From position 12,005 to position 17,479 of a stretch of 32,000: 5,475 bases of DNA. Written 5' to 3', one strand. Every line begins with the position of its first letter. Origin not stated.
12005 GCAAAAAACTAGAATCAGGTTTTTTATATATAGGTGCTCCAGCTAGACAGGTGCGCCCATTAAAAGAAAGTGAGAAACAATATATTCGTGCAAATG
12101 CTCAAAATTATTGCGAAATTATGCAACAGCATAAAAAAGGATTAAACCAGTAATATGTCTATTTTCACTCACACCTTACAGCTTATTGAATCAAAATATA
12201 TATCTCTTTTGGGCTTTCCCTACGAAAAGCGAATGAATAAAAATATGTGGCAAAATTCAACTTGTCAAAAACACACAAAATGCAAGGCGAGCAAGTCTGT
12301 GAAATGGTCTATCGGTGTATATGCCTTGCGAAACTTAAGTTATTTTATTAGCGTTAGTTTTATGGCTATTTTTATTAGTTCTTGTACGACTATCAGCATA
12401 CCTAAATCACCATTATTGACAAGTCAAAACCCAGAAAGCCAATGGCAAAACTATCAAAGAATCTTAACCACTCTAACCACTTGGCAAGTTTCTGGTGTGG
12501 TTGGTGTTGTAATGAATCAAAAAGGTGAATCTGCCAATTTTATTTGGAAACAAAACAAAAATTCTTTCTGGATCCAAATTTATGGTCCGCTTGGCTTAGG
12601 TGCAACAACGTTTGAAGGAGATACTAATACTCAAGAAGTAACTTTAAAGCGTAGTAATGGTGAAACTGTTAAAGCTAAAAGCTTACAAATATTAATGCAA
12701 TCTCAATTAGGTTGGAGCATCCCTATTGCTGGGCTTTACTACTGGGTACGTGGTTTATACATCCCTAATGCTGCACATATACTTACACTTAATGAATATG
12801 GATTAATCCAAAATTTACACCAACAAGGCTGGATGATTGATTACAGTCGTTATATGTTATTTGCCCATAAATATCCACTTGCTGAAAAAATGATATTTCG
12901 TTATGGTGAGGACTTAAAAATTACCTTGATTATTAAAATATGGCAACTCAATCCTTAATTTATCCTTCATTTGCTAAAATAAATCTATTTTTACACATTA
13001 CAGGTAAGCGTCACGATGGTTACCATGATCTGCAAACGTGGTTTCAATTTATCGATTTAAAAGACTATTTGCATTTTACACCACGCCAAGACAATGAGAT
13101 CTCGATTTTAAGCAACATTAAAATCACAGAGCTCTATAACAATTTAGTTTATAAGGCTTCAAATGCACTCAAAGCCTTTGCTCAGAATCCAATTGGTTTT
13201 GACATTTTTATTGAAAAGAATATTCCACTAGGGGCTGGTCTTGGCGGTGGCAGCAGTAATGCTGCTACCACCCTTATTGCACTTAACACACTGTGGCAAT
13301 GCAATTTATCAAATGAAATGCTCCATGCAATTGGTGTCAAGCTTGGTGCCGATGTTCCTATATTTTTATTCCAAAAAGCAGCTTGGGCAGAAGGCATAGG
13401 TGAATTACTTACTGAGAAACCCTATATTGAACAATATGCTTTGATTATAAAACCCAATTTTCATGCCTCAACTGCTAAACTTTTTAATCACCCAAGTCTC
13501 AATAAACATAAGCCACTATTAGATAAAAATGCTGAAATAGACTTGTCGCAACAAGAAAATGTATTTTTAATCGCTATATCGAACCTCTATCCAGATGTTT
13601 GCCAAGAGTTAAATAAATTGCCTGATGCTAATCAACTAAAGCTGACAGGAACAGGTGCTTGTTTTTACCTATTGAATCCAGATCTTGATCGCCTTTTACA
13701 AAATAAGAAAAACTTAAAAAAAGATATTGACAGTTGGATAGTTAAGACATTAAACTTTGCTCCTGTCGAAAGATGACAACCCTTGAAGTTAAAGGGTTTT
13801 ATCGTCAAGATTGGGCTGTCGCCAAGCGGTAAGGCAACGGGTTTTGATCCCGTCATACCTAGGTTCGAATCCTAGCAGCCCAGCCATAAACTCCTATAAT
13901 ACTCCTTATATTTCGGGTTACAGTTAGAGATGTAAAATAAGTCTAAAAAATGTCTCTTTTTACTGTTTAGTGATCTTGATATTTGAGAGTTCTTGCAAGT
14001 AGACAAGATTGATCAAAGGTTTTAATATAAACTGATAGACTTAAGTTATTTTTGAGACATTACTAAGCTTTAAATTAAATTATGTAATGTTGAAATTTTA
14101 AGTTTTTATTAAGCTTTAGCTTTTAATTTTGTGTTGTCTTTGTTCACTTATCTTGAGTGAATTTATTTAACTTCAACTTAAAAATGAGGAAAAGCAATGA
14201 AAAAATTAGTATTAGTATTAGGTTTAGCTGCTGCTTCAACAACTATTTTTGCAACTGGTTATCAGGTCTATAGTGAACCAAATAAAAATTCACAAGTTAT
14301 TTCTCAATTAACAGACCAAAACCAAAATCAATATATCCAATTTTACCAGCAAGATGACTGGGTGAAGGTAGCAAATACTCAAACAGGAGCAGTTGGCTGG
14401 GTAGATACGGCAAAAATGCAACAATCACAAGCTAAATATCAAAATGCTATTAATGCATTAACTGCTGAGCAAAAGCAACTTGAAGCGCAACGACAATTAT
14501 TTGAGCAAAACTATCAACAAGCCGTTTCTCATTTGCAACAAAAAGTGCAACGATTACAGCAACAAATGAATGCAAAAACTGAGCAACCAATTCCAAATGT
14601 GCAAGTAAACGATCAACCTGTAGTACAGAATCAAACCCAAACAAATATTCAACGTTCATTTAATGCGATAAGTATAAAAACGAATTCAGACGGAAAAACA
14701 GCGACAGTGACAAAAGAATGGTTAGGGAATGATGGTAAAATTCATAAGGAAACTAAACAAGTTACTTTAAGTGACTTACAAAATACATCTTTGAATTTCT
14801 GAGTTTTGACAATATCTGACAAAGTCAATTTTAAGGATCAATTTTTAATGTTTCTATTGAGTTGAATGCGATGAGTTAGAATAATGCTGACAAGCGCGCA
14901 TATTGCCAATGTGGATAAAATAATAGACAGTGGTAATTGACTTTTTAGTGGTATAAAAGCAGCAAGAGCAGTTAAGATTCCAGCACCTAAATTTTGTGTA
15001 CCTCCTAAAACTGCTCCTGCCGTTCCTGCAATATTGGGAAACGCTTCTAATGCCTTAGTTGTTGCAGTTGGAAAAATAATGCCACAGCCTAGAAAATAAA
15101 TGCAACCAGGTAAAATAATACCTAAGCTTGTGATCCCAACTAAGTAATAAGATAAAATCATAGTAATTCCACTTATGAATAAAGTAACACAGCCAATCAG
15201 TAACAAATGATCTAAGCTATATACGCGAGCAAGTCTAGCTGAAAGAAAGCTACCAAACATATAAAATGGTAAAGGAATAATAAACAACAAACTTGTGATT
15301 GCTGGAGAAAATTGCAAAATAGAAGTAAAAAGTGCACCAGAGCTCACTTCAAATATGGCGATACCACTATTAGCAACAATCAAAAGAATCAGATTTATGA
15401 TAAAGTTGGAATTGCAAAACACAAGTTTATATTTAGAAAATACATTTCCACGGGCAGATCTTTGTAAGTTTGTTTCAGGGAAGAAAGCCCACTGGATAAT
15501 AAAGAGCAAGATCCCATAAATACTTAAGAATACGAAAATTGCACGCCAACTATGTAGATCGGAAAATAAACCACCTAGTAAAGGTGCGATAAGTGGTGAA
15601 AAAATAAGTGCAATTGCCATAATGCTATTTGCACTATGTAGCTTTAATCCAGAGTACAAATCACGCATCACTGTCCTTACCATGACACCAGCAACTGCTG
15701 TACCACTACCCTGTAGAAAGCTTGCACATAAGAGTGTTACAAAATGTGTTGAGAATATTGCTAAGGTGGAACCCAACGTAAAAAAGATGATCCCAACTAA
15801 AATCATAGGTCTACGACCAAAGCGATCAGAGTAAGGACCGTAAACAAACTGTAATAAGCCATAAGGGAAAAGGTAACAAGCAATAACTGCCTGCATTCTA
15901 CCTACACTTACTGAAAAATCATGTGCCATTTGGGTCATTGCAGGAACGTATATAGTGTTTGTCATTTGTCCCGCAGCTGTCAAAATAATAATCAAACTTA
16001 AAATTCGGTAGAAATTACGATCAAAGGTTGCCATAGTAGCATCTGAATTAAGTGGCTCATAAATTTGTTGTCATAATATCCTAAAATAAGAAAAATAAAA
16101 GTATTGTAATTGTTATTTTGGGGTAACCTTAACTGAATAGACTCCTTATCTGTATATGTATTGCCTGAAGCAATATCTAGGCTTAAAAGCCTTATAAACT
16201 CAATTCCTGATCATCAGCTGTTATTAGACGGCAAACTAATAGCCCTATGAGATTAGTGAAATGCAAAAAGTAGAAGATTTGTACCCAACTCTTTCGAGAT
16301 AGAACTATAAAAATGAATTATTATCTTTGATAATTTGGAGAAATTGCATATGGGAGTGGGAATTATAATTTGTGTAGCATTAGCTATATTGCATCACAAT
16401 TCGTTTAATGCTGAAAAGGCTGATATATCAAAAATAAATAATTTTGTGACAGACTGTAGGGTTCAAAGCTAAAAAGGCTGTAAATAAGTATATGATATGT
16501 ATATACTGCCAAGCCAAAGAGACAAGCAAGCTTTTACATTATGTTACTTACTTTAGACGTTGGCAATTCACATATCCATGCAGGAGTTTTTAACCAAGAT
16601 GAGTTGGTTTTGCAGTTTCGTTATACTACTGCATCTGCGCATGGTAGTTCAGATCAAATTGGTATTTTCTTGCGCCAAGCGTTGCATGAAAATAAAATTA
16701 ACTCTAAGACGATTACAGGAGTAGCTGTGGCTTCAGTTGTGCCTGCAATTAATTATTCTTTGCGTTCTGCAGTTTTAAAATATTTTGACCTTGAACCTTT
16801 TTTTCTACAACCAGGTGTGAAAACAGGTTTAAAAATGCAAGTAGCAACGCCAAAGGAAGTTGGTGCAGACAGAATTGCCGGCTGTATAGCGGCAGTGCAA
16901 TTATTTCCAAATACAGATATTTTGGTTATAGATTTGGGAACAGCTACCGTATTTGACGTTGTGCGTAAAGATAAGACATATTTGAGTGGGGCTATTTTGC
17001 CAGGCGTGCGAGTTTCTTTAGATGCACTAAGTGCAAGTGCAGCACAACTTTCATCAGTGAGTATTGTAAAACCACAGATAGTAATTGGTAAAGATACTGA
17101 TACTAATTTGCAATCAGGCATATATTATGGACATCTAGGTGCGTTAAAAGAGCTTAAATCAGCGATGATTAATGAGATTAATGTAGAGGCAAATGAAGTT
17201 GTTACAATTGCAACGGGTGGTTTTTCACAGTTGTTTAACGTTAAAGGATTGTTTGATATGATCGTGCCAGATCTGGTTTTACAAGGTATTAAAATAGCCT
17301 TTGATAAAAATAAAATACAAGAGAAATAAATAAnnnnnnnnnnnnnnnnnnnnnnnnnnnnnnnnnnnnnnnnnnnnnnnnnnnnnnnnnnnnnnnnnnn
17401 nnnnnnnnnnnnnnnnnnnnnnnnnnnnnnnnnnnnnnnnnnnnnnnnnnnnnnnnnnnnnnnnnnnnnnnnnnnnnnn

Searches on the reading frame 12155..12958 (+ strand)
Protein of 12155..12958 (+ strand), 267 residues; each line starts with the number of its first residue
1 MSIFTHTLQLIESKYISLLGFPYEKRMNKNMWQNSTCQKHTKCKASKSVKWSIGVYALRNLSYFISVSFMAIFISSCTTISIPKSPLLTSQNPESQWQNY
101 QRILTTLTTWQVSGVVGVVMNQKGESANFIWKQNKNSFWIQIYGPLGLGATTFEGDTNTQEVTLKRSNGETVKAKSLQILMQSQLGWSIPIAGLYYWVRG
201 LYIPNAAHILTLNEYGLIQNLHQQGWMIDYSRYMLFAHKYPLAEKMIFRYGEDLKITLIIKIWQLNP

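Call 37: search_protein_families(library=pfam, proteins=[window:12155-12958:+], max_evalue=0.00001)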
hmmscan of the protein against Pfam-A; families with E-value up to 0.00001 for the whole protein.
window:12155-12958:+ (267 aa): 1 family
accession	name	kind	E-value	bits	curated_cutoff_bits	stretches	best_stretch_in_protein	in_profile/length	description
PF03550.21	LolB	-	3.2e-34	118.6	23.7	1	109-263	2-151/151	Outer membrane lipoprotein LolB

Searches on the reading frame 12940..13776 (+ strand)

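Call 37: search_protein_families(library=pfam, proteins=[window:12940-13776:+], max_evalue=0.00001)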
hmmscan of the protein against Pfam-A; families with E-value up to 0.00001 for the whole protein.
window:12940-13776:+ (278 aa): 1 family
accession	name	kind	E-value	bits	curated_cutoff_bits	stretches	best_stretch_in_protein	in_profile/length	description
PF00288.32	GHMP_kinases_N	-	7e-18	65.1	22.3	1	68-145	1-86/87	GHMP kinases N terminal domain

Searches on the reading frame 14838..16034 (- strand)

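Call 37: search_protein_families(library=pfam, proteins=[window:14838-16034:-], max_evalue=0.00001)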
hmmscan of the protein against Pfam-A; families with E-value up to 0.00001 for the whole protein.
window:14838-16034:- (398 aa): 2 families
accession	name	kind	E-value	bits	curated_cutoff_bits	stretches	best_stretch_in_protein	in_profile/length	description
PF07690.21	MFS_1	-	6.1e-40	137.6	33.4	1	16-353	2-345/347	Major Facilitator Superfamily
PF06609.19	TRI12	-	7.1e-07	28.5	23.2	1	63-203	96-234/599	Fungal trichothecene efflux pump (TRI12)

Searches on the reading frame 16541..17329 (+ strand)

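Call 37: search_protein_families(library=pfam, proteins=[window:16541-17329:+], max_evalue=0.00001)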
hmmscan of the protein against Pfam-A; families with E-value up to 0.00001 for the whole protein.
window:16541-17329:+ (262 aa): 1 family
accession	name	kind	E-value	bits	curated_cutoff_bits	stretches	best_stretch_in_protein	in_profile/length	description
PF03309.20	Pan_kinase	-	4.9e-64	216.4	24.7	1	2-205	1-202/205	Type III pantothenate kinase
